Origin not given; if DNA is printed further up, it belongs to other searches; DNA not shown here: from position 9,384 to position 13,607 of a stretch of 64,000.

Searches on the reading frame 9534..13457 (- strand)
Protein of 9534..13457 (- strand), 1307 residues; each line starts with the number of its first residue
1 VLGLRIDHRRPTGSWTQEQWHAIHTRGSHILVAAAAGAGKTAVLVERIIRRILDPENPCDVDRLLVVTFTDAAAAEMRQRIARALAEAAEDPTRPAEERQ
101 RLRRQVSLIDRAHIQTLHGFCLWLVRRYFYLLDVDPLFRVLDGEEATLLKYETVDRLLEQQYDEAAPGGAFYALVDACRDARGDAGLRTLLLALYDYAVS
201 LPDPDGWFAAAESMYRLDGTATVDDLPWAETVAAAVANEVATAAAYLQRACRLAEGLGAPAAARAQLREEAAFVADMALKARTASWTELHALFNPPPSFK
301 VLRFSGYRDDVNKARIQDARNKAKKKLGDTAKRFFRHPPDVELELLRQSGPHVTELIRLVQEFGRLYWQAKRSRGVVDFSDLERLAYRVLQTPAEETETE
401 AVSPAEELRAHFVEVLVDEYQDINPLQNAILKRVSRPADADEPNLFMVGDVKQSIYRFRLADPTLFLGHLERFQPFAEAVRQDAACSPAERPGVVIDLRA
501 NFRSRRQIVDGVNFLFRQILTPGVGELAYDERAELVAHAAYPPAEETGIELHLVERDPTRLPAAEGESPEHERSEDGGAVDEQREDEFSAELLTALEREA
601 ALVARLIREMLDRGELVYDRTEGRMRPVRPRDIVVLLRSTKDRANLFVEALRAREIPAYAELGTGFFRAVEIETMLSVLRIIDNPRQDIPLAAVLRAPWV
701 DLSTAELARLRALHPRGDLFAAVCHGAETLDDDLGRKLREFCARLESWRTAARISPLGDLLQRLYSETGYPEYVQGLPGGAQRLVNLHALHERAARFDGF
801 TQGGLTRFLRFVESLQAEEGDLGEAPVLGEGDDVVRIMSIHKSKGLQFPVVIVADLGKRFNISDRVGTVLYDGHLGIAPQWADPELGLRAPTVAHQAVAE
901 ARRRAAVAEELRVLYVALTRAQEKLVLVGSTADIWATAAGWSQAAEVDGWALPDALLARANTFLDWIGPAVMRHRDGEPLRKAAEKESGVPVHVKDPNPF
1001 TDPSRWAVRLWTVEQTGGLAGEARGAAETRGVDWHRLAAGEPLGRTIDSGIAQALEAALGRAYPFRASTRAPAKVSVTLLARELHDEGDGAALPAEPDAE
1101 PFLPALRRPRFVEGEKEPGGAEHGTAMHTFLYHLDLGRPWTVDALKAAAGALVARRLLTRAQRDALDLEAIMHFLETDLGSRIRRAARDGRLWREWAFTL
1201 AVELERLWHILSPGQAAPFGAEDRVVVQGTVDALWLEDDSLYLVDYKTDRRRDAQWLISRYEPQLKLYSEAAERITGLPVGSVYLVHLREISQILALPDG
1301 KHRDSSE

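Call 41: search_protein_families(library=pfam, proteins=[window:9534-13457:-], max_evalue=0.001)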
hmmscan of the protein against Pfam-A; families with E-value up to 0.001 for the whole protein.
window:9534-13457:- (1307 aa): 5 families
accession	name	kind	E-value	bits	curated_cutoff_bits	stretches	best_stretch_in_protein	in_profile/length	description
PF00580.27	UvrD-helicase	-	5e-52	177.7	23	1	15-472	1-269/271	UvrD/REP helicase N-terminal domain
PF13361.12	UvrD_C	-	8.9e-23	81.7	25.6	2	781-927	235-345/350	UvrD-like helicase C-terminal domain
PF13245.12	AAA_19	-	3.3e-14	53.6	25.1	1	20-459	2-134/134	AAA domain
PF13538.12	UvrD_C_2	-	3.7e-11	43.1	27.4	1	835-855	2-22/52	UvrD-like helicase C-terminal domain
PF12705.13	PDDEXK_1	-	2.2e-08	34.8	22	1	1121-1285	35-187/247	PD-(D/E)XK nuclease superfamily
